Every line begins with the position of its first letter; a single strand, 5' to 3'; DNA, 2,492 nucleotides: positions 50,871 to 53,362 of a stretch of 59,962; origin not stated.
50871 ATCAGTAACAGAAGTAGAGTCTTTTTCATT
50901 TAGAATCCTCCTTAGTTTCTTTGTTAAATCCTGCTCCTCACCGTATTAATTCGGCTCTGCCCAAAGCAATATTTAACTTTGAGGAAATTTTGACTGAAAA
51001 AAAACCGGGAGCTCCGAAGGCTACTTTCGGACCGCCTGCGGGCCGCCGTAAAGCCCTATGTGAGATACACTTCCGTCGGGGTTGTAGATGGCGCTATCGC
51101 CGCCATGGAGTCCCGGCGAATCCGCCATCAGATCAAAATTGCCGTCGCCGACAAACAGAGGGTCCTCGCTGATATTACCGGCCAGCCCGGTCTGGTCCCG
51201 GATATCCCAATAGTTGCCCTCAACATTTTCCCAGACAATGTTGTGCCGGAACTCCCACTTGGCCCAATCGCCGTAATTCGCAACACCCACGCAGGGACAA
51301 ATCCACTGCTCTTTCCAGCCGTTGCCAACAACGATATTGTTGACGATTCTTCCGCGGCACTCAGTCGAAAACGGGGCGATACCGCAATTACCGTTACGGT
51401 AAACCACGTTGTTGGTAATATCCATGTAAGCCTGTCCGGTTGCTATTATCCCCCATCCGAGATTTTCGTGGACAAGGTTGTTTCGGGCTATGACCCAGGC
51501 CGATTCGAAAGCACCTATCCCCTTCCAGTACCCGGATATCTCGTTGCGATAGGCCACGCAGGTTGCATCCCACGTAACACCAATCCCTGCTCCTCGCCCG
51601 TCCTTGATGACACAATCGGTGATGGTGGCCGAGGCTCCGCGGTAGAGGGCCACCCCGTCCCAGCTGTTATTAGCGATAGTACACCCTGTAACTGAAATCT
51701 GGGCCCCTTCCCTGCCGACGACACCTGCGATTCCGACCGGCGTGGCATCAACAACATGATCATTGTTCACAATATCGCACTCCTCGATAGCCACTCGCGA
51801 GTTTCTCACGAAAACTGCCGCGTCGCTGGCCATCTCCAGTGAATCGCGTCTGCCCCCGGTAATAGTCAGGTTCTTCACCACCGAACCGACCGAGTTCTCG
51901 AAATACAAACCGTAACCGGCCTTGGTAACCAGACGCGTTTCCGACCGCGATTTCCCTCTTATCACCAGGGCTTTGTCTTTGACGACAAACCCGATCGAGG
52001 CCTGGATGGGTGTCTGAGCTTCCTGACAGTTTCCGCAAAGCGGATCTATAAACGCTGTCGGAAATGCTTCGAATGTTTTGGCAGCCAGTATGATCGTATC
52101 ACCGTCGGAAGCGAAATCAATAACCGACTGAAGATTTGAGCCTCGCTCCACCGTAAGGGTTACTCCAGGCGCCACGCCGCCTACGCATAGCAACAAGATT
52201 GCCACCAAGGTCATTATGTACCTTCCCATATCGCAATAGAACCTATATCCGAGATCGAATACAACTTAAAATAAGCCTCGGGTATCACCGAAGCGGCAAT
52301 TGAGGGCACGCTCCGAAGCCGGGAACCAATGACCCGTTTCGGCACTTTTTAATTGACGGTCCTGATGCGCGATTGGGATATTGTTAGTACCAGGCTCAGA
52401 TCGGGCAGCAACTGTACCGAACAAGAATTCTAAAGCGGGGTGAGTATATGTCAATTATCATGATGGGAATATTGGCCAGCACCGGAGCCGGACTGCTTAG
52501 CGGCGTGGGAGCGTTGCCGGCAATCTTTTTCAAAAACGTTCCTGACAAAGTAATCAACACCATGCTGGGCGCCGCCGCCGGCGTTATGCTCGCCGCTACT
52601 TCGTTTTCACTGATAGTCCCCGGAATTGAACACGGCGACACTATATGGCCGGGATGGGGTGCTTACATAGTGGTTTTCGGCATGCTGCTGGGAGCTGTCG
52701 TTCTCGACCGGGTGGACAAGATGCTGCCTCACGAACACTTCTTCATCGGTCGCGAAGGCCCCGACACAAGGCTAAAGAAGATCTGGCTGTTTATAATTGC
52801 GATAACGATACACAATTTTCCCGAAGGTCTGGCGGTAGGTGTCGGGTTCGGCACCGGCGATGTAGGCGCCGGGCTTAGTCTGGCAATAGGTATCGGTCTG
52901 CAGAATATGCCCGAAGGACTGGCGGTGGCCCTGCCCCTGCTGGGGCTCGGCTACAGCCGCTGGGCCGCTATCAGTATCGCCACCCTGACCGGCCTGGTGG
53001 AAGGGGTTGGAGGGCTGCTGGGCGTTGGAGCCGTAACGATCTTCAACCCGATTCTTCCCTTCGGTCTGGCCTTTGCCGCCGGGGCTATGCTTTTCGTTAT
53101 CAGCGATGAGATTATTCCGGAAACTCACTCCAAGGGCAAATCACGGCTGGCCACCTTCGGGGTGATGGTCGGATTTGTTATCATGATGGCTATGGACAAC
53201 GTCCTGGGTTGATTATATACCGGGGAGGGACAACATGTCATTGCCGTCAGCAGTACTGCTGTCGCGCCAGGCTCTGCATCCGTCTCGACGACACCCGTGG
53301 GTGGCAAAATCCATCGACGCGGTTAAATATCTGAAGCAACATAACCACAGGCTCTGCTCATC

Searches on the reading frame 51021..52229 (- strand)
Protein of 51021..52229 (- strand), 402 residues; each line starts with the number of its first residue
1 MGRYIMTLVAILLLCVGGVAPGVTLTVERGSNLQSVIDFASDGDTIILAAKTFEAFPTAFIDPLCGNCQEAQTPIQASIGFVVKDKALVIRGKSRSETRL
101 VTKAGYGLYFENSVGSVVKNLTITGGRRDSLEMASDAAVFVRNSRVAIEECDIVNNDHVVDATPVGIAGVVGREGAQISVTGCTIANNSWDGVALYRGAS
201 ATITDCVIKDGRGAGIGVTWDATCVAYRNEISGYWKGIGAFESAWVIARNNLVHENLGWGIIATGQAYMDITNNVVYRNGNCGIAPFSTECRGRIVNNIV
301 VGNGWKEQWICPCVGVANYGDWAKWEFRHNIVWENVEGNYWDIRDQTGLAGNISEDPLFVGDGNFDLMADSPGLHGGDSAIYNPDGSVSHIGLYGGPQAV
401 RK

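Call 13: search_protein_families(library=pfam, proteins=[window:51021-52229:-], max_evalue=0.00001)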
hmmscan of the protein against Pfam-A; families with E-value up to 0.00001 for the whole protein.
window:51021-52229:- (402 aa): 2 families
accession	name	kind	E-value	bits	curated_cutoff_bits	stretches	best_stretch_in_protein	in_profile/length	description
PF13229.12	Beta_helix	-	4.6e-24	85.3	25.9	1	169-330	2-156/158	Right handed beta helix region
PF05048.19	NosD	-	3.4e-10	40.1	23.6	1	103-304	14-173/212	Periplasmic copper-binding protein (NosD)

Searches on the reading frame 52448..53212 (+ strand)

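Call 94: search_protein_families(library=pfam, proteins=[window:52448-53212:+], max_evalue=0.00001)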
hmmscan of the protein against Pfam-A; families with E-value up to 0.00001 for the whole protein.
window:52448-53212:+ (254 aa): 1 family
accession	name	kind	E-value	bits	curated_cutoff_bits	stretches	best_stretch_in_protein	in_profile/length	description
PF02535.28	Zip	-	2.3e-23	83.4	35.1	1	113-249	179-322/323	ZIP Zinc transporter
